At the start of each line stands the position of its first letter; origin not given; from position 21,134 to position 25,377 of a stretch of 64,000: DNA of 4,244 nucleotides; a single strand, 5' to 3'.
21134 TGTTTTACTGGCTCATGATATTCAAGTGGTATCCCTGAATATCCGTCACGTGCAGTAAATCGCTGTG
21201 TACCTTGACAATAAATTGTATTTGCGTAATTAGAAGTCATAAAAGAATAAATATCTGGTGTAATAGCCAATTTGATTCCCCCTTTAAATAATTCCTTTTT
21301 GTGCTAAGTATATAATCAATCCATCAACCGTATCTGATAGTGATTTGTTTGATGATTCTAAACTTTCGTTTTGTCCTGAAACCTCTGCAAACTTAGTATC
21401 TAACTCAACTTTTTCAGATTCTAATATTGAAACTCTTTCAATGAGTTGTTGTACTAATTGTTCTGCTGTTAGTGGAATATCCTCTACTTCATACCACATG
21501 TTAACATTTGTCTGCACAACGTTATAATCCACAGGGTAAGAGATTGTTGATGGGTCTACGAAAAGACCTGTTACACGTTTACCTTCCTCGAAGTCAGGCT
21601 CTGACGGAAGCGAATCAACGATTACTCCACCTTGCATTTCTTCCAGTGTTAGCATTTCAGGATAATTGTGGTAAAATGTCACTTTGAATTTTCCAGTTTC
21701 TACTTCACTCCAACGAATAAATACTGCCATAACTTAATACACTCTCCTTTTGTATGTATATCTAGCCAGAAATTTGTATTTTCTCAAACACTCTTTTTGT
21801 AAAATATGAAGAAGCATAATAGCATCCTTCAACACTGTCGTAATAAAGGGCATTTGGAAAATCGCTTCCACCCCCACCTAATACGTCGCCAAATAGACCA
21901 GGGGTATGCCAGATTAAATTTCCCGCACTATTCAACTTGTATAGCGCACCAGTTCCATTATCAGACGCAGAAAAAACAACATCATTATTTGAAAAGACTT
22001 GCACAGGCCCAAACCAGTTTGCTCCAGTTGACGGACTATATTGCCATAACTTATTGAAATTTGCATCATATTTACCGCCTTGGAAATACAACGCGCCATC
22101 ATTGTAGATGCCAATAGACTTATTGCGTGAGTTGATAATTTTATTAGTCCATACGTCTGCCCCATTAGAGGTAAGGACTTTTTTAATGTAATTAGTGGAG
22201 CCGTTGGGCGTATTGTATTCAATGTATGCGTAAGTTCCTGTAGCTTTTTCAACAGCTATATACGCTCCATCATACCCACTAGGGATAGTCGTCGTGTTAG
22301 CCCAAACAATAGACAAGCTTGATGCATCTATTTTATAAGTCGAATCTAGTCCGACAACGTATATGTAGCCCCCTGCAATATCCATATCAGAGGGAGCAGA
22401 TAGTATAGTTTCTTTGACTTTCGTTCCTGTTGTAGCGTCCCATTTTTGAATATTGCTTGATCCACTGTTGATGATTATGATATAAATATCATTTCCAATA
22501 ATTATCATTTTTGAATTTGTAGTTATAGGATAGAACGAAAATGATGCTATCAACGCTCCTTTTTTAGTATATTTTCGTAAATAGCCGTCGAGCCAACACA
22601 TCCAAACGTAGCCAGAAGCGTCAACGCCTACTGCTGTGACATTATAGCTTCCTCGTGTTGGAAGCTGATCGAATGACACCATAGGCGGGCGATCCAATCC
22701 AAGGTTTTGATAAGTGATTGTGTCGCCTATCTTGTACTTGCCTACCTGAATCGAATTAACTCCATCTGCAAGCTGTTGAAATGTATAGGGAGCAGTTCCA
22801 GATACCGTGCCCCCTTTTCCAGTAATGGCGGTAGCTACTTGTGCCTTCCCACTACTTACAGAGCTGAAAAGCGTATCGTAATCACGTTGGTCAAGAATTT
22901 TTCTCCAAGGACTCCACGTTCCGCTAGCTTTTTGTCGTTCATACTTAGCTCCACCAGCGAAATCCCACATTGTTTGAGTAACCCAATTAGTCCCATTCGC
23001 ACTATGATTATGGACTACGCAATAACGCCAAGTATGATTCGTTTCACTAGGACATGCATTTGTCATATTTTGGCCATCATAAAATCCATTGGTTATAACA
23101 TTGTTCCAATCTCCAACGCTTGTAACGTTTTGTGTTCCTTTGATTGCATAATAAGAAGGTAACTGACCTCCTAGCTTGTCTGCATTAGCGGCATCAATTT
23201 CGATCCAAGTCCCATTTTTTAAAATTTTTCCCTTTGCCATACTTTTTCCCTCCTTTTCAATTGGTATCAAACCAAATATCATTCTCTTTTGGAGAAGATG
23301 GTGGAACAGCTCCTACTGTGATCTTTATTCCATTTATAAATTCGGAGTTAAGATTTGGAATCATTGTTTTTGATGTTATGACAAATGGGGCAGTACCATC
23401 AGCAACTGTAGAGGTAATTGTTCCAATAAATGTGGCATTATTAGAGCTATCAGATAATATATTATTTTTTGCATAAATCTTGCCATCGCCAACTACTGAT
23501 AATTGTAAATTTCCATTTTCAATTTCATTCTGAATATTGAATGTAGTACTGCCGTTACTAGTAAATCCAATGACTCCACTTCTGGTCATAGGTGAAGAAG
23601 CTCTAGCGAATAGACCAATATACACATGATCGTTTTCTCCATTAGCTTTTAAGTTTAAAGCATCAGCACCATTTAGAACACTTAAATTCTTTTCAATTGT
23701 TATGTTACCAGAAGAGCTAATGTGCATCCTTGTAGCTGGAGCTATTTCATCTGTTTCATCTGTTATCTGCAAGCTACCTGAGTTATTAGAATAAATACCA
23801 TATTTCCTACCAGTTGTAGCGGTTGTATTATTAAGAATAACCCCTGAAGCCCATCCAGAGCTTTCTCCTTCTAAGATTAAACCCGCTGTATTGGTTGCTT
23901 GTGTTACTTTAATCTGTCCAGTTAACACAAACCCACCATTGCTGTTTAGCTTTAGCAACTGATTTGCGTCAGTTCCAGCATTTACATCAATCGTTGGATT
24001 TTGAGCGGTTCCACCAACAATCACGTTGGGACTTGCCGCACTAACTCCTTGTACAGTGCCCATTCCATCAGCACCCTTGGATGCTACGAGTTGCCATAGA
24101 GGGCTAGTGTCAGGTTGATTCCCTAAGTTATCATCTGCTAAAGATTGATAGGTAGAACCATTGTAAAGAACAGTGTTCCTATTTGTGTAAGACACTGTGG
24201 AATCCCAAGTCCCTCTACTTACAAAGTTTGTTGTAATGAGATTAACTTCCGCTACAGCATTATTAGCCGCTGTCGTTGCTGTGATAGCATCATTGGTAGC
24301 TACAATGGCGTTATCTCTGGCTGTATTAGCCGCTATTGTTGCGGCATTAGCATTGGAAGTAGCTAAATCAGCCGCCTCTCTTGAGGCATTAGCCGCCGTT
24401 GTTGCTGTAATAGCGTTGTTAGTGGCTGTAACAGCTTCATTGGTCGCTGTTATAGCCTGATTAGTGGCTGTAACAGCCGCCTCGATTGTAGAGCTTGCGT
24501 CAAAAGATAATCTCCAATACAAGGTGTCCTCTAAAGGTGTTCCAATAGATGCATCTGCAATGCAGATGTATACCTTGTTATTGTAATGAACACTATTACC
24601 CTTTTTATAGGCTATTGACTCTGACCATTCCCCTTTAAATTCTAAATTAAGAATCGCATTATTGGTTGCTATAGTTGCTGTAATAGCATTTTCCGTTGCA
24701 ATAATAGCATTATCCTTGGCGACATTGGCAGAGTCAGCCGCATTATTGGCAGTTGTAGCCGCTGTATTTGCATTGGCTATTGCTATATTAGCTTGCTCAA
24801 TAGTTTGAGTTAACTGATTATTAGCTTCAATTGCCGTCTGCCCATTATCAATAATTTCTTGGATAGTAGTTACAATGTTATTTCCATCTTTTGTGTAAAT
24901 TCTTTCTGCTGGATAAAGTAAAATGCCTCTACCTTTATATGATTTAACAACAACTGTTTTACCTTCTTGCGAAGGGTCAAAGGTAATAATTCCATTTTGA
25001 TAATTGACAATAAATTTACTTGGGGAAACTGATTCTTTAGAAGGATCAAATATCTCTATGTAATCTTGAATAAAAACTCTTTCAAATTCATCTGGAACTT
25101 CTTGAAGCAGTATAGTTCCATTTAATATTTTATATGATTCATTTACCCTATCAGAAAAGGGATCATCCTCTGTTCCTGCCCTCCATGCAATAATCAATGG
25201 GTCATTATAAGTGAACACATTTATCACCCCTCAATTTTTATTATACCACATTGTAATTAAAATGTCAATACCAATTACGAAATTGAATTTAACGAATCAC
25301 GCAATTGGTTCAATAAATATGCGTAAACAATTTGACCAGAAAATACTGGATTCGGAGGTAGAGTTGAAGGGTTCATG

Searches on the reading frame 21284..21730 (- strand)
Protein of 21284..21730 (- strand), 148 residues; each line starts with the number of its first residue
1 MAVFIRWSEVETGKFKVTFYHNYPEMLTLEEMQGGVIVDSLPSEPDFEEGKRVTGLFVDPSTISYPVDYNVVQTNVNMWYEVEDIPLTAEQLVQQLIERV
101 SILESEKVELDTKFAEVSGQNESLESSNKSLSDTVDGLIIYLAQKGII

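Call 3: search_protein_families(library=pfam, proteins=[window:21284-21730:-], max_evalue=0.1)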
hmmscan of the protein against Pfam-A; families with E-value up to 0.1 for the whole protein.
window:21284-21730:- (148 aa): 3 families
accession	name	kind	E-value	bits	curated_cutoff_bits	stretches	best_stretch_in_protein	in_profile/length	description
PF00170.26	bZIP_1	-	0.014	15.9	27.6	1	106-136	27-57/64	bZIP transcription factor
PF06005.17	ZapB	-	0.043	14.7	31.5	1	90-133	10-53/71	Cell division protein ZapB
PF10224.14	DUF2205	-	0.089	13.3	26.7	0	84-139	9-64/75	Short coiled-coil protein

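Call 4: search_protein_families(library=phrogs, proteins=[window:21284-21730:-], max_evalue=0.01)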
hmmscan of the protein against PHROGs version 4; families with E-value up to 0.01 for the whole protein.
window:21284-21730:- (148 aa): 1 family
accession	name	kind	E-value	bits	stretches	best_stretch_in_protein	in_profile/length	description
phrog_3834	-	unknown function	4e-09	37.5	1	11-114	12-99/105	-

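Call 43: find_related_loci(query=window:21284-21730:-, collection=viral_contigs, flank=6000)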
Query window:21284-21730:- (148 aa) in viral_contigs; peptide patterns used: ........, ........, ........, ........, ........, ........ (x = any residue, [..] = any of these).
18 stretches matched a pattern, but none encodes a relative of the query by tblastn (E <= 1e-3).
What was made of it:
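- Tried and rejected: IMG/VR holds no relative of the neighbouring 148-aa gene (call 43).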

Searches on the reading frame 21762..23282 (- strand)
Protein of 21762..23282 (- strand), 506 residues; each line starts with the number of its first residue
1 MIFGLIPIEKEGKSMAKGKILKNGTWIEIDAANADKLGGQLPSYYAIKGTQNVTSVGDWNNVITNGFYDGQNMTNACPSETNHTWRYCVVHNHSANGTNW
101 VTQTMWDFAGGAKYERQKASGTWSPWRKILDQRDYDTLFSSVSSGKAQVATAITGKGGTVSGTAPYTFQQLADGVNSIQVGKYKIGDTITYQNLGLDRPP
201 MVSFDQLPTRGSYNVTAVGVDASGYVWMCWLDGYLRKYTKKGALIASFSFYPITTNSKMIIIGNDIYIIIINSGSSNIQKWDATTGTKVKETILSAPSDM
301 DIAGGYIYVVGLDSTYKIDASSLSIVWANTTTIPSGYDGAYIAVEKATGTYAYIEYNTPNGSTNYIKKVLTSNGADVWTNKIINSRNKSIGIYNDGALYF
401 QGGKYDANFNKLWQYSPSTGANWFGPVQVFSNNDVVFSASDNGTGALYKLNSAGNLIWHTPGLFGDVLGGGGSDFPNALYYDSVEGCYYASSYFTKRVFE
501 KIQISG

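Call 13: search_protein_families(library=phrogs, proteins=[window:21762-23282:-], max_evalue=0.0001)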
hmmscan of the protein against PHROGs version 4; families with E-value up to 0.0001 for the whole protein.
window:21762-23282:- (506 aa): 2 families
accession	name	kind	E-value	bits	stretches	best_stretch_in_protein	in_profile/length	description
phrog_3971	-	unknown function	1.2e-07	32.1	1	49-136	93-183/331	-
phrog_18794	-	unknown function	3.5e-06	27.5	0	26-132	228-332/427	-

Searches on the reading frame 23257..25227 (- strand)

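Call 13: search_protein_families(library=phrogs, proteins=[window:23257-25227:-], max_evalue=0.0001)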
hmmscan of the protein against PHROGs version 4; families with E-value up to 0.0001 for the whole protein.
window:23257-25227:- (656 aa): 5 families
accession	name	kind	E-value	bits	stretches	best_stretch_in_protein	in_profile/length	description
phrog_11315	-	unknown function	3.4e-48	165.5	1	6-188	11-192/384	-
phrog_5073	-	tail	8.2e-11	42.6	1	336-394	213-270/519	tail fiber protein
phrog_19280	-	unknown function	7.5e-09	35.7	1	204-352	92-236/623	-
phrog_26419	-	tail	4.5e-08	33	1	321-417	143-233/567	tail fiber protein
phrog_14646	-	unknown function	6.1e-08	34.1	1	325-399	40-113/172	-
